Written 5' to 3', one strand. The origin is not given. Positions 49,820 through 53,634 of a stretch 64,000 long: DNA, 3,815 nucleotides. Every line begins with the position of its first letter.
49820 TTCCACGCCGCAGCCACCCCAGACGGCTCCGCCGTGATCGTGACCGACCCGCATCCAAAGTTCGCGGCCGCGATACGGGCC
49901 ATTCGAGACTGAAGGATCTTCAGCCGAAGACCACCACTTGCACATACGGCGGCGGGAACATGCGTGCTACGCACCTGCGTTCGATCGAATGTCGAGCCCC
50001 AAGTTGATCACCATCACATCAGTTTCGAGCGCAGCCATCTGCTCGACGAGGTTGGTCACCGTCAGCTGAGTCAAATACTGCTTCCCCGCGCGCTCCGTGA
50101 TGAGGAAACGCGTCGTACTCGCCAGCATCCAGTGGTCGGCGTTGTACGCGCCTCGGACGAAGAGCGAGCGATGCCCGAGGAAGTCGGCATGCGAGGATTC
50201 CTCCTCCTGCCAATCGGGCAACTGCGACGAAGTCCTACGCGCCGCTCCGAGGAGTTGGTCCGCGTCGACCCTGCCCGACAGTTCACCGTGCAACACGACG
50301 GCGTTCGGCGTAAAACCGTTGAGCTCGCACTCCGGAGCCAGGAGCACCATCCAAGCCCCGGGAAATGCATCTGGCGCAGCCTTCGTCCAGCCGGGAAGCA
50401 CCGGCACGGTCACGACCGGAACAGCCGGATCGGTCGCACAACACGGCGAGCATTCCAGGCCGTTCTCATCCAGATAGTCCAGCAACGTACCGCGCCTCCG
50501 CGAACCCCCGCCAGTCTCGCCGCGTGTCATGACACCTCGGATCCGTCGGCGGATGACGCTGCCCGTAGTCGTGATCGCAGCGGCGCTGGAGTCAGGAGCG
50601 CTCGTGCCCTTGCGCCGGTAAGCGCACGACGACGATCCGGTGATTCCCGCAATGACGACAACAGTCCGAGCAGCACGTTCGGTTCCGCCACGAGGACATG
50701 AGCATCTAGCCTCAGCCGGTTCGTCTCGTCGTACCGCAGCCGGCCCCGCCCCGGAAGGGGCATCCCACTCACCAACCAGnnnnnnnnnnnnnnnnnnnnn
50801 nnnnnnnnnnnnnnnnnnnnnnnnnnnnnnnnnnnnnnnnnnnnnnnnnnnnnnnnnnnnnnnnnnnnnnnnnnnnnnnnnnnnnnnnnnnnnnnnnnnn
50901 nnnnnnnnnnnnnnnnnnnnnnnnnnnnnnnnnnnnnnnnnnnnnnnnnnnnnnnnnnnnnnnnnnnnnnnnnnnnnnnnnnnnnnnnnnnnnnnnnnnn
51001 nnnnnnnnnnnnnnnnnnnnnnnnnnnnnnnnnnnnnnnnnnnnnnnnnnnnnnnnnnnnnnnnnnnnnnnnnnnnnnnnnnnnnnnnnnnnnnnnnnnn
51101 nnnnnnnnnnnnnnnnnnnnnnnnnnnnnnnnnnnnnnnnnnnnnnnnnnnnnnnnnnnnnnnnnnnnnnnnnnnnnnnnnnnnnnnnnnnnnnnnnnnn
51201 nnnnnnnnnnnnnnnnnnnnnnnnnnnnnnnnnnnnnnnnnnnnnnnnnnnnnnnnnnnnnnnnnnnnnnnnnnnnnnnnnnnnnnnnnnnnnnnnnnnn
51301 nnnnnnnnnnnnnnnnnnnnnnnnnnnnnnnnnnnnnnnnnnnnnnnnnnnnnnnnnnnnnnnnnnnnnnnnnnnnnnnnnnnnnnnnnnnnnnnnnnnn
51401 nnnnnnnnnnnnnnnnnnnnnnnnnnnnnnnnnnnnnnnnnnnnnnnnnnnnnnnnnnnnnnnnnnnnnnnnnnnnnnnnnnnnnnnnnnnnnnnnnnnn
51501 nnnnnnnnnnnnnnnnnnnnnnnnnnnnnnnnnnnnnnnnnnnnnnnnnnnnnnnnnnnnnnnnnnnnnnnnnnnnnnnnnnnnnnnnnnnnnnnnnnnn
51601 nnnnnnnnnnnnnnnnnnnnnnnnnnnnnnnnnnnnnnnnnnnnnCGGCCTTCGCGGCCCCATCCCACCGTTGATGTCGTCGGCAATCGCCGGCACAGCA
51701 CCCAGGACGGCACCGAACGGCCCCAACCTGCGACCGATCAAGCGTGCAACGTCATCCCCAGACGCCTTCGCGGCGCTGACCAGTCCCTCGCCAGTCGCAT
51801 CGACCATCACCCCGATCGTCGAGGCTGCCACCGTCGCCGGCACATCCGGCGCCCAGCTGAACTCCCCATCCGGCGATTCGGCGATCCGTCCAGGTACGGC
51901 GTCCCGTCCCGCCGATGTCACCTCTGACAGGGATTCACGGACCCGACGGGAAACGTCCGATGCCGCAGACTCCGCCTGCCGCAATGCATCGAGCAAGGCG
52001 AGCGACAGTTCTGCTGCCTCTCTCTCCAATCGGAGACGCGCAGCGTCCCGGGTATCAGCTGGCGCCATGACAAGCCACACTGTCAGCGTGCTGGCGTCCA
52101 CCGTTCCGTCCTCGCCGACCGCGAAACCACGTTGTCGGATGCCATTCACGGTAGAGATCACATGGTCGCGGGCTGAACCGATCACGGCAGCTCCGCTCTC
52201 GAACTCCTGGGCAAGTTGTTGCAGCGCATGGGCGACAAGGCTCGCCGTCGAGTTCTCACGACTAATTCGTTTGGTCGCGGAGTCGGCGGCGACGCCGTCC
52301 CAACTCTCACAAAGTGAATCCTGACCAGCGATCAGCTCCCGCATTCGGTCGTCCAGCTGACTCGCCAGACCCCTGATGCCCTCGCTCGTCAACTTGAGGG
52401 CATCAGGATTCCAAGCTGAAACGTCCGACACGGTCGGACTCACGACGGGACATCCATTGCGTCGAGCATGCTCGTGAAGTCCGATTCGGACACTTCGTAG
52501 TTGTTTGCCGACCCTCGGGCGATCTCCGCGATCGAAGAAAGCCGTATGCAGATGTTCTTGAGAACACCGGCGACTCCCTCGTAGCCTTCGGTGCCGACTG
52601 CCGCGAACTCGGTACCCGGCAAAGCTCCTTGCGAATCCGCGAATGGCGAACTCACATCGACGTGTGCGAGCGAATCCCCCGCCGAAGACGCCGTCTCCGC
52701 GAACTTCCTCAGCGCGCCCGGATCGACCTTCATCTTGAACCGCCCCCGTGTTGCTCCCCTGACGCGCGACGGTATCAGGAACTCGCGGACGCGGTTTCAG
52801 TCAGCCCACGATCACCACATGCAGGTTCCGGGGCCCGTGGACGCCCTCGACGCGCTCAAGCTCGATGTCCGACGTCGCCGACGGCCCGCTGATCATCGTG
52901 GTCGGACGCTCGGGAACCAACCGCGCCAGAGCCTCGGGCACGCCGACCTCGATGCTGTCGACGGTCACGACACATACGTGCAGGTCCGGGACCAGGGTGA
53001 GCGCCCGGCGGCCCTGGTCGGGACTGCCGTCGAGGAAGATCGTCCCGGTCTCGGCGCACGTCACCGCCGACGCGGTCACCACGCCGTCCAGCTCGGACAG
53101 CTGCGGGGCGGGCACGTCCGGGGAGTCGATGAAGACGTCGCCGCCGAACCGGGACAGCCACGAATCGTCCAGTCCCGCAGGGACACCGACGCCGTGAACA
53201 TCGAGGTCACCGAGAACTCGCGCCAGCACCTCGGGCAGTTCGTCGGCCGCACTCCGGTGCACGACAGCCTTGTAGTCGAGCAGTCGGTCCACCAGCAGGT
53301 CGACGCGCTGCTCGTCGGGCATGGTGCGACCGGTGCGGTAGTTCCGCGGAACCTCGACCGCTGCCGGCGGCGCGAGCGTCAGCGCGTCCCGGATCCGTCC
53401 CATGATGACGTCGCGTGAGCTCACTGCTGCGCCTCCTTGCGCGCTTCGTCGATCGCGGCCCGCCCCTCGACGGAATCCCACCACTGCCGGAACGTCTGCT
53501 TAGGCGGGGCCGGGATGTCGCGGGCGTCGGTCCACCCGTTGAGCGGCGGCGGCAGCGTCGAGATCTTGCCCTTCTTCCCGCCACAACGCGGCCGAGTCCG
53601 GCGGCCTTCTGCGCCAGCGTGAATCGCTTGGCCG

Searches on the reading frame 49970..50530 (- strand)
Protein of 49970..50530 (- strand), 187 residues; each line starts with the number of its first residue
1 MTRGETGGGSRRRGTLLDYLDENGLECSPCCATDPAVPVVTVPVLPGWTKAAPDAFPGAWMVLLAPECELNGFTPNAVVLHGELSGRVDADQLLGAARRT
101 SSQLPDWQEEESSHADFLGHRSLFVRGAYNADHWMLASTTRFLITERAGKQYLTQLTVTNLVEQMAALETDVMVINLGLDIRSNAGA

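Call 50: search_protein_families(library=pfam, proteins=[window:49970-50530:-], max_evalue=0.01)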
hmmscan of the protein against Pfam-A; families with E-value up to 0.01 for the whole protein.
seq(187 aa): 1 family
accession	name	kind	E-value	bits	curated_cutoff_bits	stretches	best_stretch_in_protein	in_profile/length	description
PF10738.15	Lpp-LpqN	-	1.5e-30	106.4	22.4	1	14-181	3-173/174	Probable lipoprotein LpqN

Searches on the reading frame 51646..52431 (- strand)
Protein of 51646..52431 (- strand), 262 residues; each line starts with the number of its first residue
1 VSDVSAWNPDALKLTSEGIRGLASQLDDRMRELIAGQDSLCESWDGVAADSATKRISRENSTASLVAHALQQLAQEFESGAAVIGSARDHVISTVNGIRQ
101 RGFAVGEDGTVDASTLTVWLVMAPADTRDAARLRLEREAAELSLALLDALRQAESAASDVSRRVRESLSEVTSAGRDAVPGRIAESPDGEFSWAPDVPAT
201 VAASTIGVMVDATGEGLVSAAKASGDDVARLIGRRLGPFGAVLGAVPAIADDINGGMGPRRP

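Call 50: search_protein_families(library=pfam, proteins=[window:51646-52431:-], max_evalue=0.01)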
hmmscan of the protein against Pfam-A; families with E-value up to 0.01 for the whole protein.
seq(262 aa): 2 families
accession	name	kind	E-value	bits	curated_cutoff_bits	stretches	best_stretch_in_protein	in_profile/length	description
PF06013.18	WXG100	-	0.00065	20.4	27.3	1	7-81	4-78/86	Proteins of 100 residues with WXG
PF25547.1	WXG100_2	-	0.0024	18.3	27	1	20-95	39-116/150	WXG100 like domain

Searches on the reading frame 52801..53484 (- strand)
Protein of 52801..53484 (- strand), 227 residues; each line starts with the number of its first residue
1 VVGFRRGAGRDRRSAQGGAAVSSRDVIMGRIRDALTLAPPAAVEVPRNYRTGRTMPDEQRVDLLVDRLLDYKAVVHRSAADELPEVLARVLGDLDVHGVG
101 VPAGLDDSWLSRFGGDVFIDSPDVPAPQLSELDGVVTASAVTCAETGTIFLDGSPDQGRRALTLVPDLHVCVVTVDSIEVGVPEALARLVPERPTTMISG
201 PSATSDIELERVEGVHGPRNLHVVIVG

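Call 6: search_protein_families(library=pfam, proteins=[window:52801-53484:-], max_evalue=0.01)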
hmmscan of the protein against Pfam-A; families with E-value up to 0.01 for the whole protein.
window:52801-53484:- (227 aa): 1 family
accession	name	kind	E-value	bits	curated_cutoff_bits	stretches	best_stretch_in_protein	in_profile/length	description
PF02589.21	LUD_dom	-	2.3e-18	67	22.6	1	132-226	85-189/189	LUD domain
